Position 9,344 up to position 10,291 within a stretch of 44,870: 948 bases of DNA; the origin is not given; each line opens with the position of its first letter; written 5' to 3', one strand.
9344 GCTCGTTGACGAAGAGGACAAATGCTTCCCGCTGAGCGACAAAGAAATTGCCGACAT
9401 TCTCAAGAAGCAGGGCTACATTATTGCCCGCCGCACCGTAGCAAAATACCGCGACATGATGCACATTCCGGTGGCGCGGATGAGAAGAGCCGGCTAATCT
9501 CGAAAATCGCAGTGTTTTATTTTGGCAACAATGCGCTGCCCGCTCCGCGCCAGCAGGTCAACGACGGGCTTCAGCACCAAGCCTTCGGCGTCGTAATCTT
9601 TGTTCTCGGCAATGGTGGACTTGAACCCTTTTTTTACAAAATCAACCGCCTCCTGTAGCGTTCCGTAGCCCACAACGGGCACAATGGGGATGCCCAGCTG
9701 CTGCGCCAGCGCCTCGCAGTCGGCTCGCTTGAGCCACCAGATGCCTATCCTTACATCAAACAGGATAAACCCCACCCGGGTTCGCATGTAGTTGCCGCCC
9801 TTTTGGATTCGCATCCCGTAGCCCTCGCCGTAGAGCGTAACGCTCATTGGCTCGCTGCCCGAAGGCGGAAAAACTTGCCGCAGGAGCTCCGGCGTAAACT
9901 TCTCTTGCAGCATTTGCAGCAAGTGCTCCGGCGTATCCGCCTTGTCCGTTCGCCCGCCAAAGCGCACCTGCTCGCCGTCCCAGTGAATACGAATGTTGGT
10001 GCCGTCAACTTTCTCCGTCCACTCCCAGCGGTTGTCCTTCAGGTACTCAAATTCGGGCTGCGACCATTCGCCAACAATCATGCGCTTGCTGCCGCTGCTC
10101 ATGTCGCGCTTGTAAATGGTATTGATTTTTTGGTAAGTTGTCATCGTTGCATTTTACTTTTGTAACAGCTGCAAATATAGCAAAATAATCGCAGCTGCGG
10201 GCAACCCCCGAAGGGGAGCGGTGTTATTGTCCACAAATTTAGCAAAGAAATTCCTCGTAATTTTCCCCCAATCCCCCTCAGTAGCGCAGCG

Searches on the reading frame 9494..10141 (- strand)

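Call 72: search_protein_families(library=pfam, proteins=[window:9494-10141:-], max_evalue=0.1)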
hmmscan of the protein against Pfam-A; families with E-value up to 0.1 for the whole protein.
window:9494-10141:- (215 aa): 2 families
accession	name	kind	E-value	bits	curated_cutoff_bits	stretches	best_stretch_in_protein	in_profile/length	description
PF09414.15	RNA_ligase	-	5.4e-20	72.6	27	1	38-209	2-171/171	RNA ligase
PF01068.26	DNA_ligase_A_M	-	0.017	15.2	26.2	0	39-84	22-69/204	ATP dependent DNA ligase domain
